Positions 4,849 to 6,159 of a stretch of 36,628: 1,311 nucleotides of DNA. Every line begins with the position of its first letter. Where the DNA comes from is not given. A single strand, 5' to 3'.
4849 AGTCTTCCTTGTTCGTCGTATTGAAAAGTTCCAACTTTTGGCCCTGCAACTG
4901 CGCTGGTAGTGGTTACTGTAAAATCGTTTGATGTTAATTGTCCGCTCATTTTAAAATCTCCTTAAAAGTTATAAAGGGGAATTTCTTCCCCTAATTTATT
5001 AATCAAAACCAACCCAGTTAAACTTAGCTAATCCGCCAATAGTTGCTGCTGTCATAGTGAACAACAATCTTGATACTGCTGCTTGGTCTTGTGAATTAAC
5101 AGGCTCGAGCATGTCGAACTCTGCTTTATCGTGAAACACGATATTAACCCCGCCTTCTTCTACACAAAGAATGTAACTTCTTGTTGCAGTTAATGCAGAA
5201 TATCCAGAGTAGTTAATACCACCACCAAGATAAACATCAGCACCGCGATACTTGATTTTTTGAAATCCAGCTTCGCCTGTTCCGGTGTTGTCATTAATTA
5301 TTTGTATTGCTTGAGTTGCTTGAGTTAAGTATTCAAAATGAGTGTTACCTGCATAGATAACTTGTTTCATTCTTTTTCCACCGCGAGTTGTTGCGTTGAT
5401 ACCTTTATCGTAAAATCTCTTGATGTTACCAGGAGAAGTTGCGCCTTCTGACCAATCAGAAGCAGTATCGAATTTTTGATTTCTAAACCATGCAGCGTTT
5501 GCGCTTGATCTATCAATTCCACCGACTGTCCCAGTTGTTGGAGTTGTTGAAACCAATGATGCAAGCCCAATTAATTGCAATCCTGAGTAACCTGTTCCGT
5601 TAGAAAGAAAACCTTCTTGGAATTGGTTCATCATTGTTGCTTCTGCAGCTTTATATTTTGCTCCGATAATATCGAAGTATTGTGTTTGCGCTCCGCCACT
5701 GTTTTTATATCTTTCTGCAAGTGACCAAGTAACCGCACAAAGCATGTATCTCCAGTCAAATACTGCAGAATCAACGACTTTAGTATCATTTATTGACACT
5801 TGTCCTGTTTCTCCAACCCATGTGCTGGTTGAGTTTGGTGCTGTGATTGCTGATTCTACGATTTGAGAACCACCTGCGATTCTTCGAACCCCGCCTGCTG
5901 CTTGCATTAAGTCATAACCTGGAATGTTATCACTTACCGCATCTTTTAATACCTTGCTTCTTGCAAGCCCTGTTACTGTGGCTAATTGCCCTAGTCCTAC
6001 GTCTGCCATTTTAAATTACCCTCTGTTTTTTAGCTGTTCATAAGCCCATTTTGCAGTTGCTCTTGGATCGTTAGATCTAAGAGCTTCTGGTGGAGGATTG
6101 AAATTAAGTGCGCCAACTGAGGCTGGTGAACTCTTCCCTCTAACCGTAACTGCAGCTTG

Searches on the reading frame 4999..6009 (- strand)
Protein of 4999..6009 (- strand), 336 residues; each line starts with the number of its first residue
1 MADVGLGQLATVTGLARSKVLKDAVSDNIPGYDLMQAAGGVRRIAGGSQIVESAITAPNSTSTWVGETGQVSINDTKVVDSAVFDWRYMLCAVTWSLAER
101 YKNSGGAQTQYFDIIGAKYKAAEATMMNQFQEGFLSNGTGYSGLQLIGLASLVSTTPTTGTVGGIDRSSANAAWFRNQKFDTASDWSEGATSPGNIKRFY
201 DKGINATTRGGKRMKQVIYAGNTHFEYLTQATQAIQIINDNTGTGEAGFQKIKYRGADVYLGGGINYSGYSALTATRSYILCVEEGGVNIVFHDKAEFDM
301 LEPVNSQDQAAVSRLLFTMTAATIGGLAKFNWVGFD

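Call 8: search_protein_families(library=pfam, proteins=[window:4999-6009:-], max_evalue=0.1)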
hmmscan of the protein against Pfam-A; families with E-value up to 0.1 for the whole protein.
window:4999-6009:- (336 aa): 2 families
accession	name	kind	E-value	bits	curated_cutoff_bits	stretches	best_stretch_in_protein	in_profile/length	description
PF19834.4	DUF6314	-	0.019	15.8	23.1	1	242-306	21-82/131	Family of unknown function (DUF6314)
PF01784.24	DUF34_NIF3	-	0.036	14.1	23.4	1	223-278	158-213/256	Duf34/NIF3 (NGG1p interacting factor 3)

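Call 9: search_protein_families(library=phrogs, proteins=[window:4999-6009:-], max_evalue=0.1)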
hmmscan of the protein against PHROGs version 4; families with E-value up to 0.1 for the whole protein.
window:4999-6009:- (336 aa): 1 family
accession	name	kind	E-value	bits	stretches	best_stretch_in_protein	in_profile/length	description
phrog_9953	-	head and packaging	3.6e-42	145.9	1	3-313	6-306/329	major head protein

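Call 24: find_homologous_proteins(query=window:4999-6006:-, max_evalue=0.00001)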
Query window:4999-6006:- (335 aa): 339 proteins with E <= 0.00001 among 3644 candidates; the best 120 are listed.
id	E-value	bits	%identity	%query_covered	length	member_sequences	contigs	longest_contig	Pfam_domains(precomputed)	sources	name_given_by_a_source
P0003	5.2e-209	711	96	100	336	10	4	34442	-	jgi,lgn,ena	-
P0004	4.6e-181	619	82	100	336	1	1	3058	-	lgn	-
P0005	2.3e-171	587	78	100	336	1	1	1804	-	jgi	-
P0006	1.8e-160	551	74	100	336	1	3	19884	-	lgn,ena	-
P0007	7.1e-160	549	72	100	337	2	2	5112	-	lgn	-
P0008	1.4e-151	522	70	100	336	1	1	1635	-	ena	-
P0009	1.5e-147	509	69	100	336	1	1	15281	-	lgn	-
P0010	9.9e-145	500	67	100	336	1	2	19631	-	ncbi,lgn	-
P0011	2.4e-143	495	67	100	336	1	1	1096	-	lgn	-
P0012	3.9e-143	494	66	100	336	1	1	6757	-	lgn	-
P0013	4.2e-143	494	67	100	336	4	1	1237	-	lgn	-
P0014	4.3e-142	491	67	100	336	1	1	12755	-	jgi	-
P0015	6.8e-142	490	66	100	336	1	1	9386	-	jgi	jgi:hypothetical protein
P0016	1.1e-141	490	67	100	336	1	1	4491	-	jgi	jgi:hypothetical protein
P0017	1.2e-141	490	67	100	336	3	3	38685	-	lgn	-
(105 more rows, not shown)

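Call 38: search_solved_structures(query=A1, max_evalue=1, show_alignments=2)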
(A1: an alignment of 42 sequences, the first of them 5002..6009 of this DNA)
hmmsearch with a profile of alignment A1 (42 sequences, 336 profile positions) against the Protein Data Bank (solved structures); distinct sequences matched with E-value up to 1: 1.
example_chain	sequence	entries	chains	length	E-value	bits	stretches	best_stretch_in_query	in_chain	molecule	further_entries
6yov_B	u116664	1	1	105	0.96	11.7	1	10-46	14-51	Histone H4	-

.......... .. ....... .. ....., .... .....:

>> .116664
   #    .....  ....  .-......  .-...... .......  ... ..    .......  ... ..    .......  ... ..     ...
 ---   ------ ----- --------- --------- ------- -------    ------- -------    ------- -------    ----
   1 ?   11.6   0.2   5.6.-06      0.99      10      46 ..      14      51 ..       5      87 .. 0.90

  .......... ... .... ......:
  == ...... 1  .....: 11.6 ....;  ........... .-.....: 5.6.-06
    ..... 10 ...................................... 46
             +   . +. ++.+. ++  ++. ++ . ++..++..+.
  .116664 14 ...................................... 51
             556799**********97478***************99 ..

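Call 44: predict_structure(alignment_id=A1)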
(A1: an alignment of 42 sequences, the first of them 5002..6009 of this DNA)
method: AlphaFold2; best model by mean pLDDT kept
length: 336 residues; sequences in the alignment: 42
mean_pLDDT: 72.3   pTM: 0.71
mean pLDDT of the five models: 72.3, 71.1, 69.0, 68.5, 65.6
residues with pLDDT >= 90: 2; 70-90: 220; 50-70: 72; < 50: 42
segments of 3 or more residues with pLDDT < 50: 1-22, 156-159, 171-185
pLDDT, mean of each block of 10 residues (from residue 1): 38 45 60 86 82 73 81 75 82 77 60 72 84 77 75 58 52 46 54 86 81 82 88 64 65 85 70 83 87 82 70 80 81 79
secondary structure, 60 per line:
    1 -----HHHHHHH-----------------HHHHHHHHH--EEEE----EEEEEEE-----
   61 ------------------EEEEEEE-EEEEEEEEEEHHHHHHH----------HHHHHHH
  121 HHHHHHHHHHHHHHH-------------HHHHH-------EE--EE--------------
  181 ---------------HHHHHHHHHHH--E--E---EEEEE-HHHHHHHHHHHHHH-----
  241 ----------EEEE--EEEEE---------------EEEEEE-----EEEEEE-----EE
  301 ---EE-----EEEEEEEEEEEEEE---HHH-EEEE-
elements in order: H6-12 H30-38 E41-44 E49-55 E79-85 E87-96 H97-103 H114-135 H149-153 H196-206 E216-220 H222-235 E251-254 E257-261 E277-282 E288-293 E311-324 E332-335

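Call 52: fold_search(model_id=the predicted structure, library=pdb)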
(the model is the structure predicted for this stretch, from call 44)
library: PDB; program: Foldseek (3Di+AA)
matches with E <= 10: 1175; with E <= 0.001: 332
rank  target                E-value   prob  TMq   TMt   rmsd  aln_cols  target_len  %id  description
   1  8ho3_A                2.0e-09  1.00  0.53  0.59   7.8       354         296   12  Capsid of DT57C bacteriophage in the full state (released 2023-12-13)
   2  8ho3_M                2.0e-09  1.00  0.51  0.58   8.1       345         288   12  Capsid of DT57C bacteriophage in the full state (released 2023-12-13)
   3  6tb9_A4               3.7e-09  1.00  0.49  0.55  11.9       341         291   11  Capsid of native GTA particle computed with C5 symmetry (released 2020-07-22)
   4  7z46_D                3.7e-09  1.00  0.54  0.53  11.0       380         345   10  Top part (C5) of bacteriophage SU10 capsid (released 2022-08-24)
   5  9gyi_B                7.4e-09  1.00  0.56  0.65   8.3       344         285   11  Cryo-EM structure of the capsid-forming phage-inducible chromosomal island (cf-PICI) EcCI2 (released 2025-09-10)
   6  2fs3_A                8.3e-09  1.00  0.51  0.59   7.8       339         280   12  Bacteriophage HK97 K169Y Head I (released 2006-02-07)
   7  7f38_A                8.9e-09  1.00  0.63  0.59   6.8       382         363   13  Cyanophage A-1(L) capsid asymmetric unit (released 2021-09-29)
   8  3j7w_A                8.9e-09  1.00  0.51  0.50   9.1       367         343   11  Capsid Expansion Mechanism Of Bacteriophage T7 Revealed By Multi-State Atomic Models Derived From Cryo-EM Reconstructi (released 2014-10-15)
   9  8wol_1                9.4e-09  1.00  0.53  0.58   9.7       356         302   10  Cryo-EM structure of the Mmp1 encapasulin from Mycobacterium smegmatis (released 2024-11-27)
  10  9lw8_A                9.4e-09  1.00  0.52  0.59   9.1       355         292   11  Bottom cap of bacteriophage Mycofy1 mature head (C5 symmetry) (released 2025-04-16)
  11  9lbm_A                1.0e-08  1.00  0.49  0.56  11.4       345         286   14  Cryo-EM structure of bacteriophage phiXacJX1 capsid (released 2025-05-07)
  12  9vye_A                1.2e-08  1.00  0.53  0.49   9.5       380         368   12  Cyanopodophage Pan3 capsid (released 2025-11-26)
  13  9ocb_B                1.4e-08  1.00  0.54  0.59   7.3       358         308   11  Sf11 capsid Icosahedral Reconstruction (released 2025-11-12)
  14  6j3q_A                1.6e-08  1.00  0.61  0.59   7.6       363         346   13  Capsid structure of a freshwater cyanophage Siphoviridae Mic1 (released 2019-10-02)
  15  8t6r                  1.6e-08  1.00  0.53  0.58  10.0       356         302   11  Acinetobacter baumannii 118362 family 2A cargo-loaded encapsulin shell (released 2024-03-13)
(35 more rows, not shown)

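Call 66: find_related_loci(query=A1, collection=genome_contigs, flank=10000)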
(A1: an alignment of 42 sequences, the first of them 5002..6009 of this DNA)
Query A1 (336 aa) in genome_contigs; peptide patterns used: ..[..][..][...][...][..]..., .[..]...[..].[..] (x = any residue, [..] = any of these).
57 stretches matched a pattern; 1 encode a relative of the query (tblastn E <= 1e-3); 1 distinct loci.
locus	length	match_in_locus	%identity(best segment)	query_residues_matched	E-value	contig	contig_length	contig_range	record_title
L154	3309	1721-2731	58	1-336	2e-131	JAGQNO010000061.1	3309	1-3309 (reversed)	MAG: Candidatus Saccharibacteria bacterium isolate HKST-UBA70 NODE_61_length_3309_cov_1.620359, whole genome shotgun seq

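Call 68: search_dna_similar(query=window:5002-6009:-, collection=phages, mode=protein, max_evalue=0.00001, max_rows=40)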
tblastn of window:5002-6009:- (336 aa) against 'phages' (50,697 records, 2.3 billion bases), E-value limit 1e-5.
Records with a match: 50; places in all: 50; records where one place covers at least 80% of the query: 2.
Best place of each record, by identity: <60% 50.
By first word of the organism name: Brucella 41; Myxococcus 3; Bacteriophage 2; Bradyrhizobium 1; Stenotrophomonas 1; Ruegeria 1; Microcystis 1.
By host as written in the record: Brucella abortus S19 14; Brucella sp. 6; Brucella abortus 141 5; Brucella abortus 4; - 2; Myxococcus xanthus strain DK883 2; Brucella melitensis 16M 2; Brucella abortus 544 2; and 12 more.
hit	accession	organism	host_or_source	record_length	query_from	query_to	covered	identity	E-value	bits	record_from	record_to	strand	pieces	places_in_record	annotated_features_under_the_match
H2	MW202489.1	Bacteriophage sp.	Manatee Spring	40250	8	315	92%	31.3%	7e-14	79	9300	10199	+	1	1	major virion structural protein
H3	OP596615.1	Bradyrhizobium phage ppBjS10J-1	Bradyrhizobium japonicum S10J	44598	1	264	79%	31.4%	5e-16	85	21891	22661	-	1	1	major capsid protein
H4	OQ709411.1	Myxococcus phage Mx9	Myxococcus xanthus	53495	1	265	79%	30.6%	8e-16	84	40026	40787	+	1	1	putative major capsid protein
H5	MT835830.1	Bacteriophage sp.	human fecal samples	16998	1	264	79%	30.5%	3e-15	82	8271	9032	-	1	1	record has no annotation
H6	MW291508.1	Stenotrophomonas phage BUCT555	Stenotrophomonas maltophilia 1207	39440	1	265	79%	30.2%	4e-13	76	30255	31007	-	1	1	major capsid protein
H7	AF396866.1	Myxococcus phage Mx8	Myxococcus xanthus strain DK883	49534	1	265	79%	27.9%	9e-10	66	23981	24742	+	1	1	major virion structural protein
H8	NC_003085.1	Myxococcus phage Mx8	Myxococcus xanthus strain DK883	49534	1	265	79%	27.9%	9e-10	66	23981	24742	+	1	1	major head protein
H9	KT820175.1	Ruegeria phage 45A6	Ruegeria mobilis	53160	1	265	79%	27.8%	4e-11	70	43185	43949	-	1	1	hypothetical protein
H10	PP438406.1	Microcystis phage Mwe-JY13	Microcystis wesenbergii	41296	8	303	88%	22.8%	5e-7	57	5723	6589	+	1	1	major head protein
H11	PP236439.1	Brucella phage A1_YZhang-2024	Brucella abortus S19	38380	8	265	77%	24.8%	2e-6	56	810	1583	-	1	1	major head protein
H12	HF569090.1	Brucella phage R/C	Brucella sp.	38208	8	169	48%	25.3%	3e-6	55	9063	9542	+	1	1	R/C_ORF12: putative major capsid protein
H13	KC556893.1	Brucella phage Bk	Brucella melitensis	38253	8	169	48%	25.3%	3e-6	55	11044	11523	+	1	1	major head protein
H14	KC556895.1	Brucella phage R/C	Brucella canis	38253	8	169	48%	25.3%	3e-6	55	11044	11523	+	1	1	major head protein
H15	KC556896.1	Brucella phage S708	Brucella suis S708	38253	8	169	48%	25.3%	3e-6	55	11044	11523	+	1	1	major head protein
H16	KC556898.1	Brucella phage Wb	Brucella abortus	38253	8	169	48%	25.3%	3e-6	55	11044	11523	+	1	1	major head protein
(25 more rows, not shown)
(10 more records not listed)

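Call 82: search_protein_families(library=ncbifam, proteins=[window:5002-6009:-], max_evalue=0.01)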
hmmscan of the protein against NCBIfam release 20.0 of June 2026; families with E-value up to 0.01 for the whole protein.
window:5002-6009:- (336 aa): 1 family
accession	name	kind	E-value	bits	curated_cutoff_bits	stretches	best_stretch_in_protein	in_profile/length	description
NF033394.1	capsid_maj_Podo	equivalog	3e-46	158.1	80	1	7-321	3-295/311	phage major capsid protein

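Call 86: find_encoding_contigs(protein=window:4999-6009:-, flank=1000, max_places=10)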
Protein window:4999-6009:- (336 aa): 7 contigs read that carry it; 6 places shown.
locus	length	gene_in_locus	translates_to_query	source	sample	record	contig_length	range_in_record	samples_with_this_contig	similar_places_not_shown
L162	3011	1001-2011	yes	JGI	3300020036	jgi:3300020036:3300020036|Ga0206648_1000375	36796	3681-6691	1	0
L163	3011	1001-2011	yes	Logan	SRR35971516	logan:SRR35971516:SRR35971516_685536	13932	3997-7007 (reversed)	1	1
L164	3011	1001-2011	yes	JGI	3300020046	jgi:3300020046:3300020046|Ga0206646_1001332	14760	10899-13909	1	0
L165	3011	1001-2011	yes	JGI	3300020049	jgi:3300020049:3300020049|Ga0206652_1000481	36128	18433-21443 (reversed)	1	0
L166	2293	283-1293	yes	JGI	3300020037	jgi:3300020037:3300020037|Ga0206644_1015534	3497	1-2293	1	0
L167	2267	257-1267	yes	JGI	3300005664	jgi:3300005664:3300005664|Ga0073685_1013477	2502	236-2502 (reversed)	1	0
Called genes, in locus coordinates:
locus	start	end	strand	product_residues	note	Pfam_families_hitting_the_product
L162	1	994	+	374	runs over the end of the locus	-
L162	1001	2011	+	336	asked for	-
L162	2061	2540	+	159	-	-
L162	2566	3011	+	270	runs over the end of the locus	-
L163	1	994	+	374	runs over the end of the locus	-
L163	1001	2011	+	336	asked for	-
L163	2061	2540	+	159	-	-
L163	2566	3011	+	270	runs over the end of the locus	-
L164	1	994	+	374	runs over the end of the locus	-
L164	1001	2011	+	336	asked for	-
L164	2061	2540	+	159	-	-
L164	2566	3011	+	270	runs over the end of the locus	-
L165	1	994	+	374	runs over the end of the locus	-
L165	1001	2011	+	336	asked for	-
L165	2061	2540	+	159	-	-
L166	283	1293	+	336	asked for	-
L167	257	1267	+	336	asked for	-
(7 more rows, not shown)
